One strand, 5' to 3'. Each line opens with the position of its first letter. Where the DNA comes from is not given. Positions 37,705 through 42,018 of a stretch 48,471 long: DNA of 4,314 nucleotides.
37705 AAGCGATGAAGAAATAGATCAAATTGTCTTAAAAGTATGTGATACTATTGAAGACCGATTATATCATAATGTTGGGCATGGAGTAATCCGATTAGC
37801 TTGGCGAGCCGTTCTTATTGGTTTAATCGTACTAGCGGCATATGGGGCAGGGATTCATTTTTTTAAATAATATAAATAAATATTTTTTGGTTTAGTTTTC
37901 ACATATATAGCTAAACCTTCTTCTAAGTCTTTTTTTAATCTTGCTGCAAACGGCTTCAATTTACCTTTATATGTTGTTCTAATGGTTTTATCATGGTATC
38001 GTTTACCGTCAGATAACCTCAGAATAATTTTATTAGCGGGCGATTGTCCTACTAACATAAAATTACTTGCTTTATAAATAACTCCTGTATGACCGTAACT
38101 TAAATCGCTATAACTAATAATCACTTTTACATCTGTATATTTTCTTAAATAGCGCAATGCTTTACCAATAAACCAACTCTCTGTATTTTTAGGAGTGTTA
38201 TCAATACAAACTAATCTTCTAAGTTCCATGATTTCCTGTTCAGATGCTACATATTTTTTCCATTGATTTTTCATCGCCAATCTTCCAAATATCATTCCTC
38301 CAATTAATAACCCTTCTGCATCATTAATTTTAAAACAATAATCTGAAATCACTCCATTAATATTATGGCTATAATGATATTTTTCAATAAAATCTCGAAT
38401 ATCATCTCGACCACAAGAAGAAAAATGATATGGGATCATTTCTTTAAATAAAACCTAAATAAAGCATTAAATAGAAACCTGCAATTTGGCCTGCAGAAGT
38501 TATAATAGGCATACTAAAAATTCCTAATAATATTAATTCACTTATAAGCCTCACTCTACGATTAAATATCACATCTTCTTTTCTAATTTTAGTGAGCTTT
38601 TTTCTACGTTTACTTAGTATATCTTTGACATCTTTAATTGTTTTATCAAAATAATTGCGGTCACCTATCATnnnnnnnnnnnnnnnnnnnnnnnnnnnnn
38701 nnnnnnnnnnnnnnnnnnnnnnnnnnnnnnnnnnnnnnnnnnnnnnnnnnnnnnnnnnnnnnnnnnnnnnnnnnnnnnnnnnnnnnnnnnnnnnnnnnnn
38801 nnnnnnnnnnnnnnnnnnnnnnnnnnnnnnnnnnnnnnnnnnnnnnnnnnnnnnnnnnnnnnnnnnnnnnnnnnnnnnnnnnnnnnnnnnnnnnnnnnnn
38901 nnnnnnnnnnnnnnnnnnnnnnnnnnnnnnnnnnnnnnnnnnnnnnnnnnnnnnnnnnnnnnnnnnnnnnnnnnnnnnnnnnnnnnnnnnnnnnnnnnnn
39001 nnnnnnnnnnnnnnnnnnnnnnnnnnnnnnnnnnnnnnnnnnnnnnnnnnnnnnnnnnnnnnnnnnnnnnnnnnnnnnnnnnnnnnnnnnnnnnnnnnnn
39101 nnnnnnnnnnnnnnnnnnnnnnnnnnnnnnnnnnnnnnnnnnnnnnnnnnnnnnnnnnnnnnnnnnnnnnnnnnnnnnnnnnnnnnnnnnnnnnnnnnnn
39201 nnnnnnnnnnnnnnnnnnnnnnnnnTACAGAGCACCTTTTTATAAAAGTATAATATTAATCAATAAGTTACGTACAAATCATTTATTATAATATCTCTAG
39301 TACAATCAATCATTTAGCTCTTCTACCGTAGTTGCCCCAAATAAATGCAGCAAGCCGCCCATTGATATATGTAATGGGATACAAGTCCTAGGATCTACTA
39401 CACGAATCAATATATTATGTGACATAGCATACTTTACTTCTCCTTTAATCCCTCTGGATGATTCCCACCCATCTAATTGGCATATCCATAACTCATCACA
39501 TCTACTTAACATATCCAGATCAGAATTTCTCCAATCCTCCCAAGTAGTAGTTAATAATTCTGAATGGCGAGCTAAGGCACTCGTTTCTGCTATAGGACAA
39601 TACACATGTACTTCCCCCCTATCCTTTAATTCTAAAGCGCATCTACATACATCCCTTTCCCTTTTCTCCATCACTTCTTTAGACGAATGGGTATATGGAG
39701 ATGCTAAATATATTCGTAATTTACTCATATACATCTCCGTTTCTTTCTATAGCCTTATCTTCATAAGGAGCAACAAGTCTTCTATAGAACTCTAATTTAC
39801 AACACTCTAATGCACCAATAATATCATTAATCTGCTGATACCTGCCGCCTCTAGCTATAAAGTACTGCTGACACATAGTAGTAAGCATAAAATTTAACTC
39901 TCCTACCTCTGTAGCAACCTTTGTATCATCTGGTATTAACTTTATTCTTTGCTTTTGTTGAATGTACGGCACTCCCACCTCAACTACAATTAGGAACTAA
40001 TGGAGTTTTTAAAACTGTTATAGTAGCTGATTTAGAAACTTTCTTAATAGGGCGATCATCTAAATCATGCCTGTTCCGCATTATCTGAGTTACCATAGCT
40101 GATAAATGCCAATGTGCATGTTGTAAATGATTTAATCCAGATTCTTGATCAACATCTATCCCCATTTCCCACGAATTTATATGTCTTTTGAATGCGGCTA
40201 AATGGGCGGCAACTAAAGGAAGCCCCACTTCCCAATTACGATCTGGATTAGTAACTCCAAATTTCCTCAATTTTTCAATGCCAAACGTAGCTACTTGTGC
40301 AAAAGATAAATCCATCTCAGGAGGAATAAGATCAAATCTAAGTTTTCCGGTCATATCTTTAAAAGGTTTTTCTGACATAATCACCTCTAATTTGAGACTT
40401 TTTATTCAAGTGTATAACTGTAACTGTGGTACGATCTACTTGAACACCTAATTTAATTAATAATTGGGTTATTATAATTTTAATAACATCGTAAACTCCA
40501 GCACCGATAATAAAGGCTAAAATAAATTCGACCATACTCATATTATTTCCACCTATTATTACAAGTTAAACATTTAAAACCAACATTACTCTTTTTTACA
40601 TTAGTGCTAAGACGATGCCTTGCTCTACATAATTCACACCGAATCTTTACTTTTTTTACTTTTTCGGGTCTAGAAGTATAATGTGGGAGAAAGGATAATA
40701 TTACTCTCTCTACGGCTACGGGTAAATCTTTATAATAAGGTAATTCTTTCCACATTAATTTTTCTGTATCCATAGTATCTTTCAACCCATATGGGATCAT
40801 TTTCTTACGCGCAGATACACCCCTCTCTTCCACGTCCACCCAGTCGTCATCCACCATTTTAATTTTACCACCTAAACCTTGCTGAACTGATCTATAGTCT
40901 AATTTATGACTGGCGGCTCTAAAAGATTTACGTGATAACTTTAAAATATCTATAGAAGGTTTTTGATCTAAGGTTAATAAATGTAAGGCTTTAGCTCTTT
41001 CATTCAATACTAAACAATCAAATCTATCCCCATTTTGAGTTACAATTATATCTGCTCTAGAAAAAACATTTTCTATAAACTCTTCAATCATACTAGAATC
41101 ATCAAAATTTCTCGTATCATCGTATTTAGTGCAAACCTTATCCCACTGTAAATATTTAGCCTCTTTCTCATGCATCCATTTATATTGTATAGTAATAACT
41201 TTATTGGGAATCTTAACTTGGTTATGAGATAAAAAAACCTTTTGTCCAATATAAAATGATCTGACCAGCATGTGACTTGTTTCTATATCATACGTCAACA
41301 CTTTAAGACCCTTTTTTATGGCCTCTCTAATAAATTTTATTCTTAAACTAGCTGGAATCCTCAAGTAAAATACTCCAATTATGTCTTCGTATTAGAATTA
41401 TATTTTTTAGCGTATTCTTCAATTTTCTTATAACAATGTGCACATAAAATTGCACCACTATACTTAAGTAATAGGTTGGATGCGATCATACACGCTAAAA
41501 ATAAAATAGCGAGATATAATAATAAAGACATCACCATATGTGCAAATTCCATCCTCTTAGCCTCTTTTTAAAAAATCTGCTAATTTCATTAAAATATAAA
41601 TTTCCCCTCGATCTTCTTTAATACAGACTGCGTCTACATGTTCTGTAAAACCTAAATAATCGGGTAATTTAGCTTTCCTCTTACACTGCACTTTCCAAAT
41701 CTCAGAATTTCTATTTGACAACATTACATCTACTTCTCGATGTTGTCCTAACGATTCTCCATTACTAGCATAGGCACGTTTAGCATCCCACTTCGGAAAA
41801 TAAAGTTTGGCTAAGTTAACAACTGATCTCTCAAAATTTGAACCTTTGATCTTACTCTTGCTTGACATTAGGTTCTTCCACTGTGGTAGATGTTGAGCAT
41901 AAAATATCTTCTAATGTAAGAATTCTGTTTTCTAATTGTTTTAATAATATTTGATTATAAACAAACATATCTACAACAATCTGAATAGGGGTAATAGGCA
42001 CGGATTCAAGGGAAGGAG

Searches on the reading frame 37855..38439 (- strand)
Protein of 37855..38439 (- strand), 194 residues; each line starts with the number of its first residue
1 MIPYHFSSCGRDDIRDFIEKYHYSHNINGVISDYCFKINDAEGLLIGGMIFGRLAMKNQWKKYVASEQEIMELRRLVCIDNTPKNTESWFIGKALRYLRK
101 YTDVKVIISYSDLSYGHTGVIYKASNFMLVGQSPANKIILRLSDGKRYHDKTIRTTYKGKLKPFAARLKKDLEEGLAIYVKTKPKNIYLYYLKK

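Call 74: search_protein_families(library=phrogs, proteins=[window:37855-38439:-], max_evalue=0.01)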
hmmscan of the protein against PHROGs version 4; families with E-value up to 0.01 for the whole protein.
window:37855-38439:- (194 aa): 2 families
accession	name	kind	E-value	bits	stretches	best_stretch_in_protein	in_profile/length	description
phrog_1384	-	other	1.8e-57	195.7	1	4-194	21-199/245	Mom-like DNA modification protein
phrog_559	-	DNA, RNA and nucleotide metabolism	0.0013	18.6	1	12-167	434-574/607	HNH endonuclease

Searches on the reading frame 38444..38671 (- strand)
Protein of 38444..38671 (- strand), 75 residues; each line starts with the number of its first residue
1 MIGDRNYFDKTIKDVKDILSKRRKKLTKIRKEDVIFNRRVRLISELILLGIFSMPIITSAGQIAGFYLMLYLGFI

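Call 74: search_protein_families(library=phrogs, proteins=[window:38444-38671:-], max_evalue=0.01)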
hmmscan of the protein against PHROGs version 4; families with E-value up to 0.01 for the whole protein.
window:38444-38671:- (75 aa): 1 family
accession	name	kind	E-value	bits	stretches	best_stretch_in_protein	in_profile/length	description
phrog_34429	-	unknown function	0.0086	17.4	0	7-57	14-62/65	-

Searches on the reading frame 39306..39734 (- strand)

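Call 74: search_protein_families(library=phrogs, proteins=[window:39306-39734:-], max_evalue=0.01)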
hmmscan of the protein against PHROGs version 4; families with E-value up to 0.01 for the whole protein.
window:39306-39734:- (142 aa): 1 family
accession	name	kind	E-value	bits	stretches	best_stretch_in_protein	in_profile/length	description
phrog_355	-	DNA, RNA and nucleotide metabolism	3.4e-17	63.7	1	3-113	72-172/249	nucleoside 2-deoxyribosyltransferase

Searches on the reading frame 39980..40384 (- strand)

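Call 74: search_protein_families(library=phrogs, proteins=[window:39980-40384:-], max_evalue=0.01)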
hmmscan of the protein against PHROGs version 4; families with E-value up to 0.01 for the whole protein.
window:39980-40384:- (134 aa): 8 families
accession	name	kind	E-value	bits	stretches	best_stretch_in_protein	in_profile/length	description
phrog_801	-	DNA, RNA and nucleotide metabolism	4e-22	80.5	1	8-126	101-210/476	dATP / dGTP pyrophosphohydrolase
phrog_2252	-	lysis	1.1e-16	62.4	1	12-115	110-205/285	endolysin; inhibits RNA polymerase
phrog_11257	-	unknown function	7.8e-13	49.9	1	14-122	20-119/200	-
phrog_37590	-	unknown function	7.8e-11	42.6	1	11-102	49-143/341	-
phrog_16254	-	unknown function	3.7e-09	37.4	1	14-113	26-118/377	-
phrog_5332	-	unknown function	2e-07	31.7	1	15-112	123-211/215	-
phrog_19680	-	unknown function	4.5e-06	27.9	1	12-102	95-181/188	-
phrog_5033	-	lysis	1.5e-05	26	1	7-92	78-159/178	endolysin; inhibits RNA polymerase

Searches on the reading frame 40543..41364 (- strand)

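Call 47: search_protein_families(library=pfam, proteins=[window:40543-41364:-], max_evalue=0.001)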
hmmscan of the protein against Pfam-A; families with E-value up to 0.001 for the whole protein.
window:40543-41364:- (273 aa): 2 families
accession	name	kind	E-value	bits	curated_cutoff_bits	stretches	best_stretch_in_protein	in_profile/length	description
PF03104.25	DNA_pol_B_exo1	-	4.7e-05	23.3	23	1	20-136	64-191/242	DNA polymerase family B, exonuclease domain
PF13482.12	RNase_H_2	-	0.00051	20.5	22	0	85-151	39-102/165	RNase_H superfamily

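Call 48: search_protein_families(library=phrogs, proteins=[window:40543-41364:-], max_evalue=0.001)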
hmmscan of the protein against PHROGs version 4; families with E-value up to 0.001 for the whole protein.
window:40543-41364:- (273 aa): 1 family
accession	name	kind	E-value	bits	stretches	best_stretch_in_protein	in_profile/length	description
phrog_403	-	DNA, RNA and nucleotide metabolism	7.2e-31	108.3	1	10-218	55-258/321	DNA polymerase exonuclease subunit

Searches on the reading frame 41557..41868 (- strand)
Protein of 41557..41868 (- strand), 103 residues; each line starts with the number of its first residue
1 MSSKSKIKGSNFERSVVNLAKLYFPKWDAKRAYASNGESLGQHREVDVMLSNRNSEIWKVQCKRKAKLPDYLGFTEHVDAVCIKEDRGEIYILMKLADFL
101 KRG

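Call 74: search_protein_families(library=phrogs, proteins=[window:41557-41868:-], max_evalue=0.01)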
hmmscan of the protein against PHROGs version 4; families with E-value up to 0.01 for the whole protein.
window:41557-41868:- (103 aa): 1 family
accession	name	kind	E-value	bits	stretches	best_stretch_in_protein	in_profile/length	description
phrog_244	-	DNA, RNA and nucleotide metabolism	3.2e-06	28.6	1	1-101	4-108/186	RusA-like Holliday junction resolvase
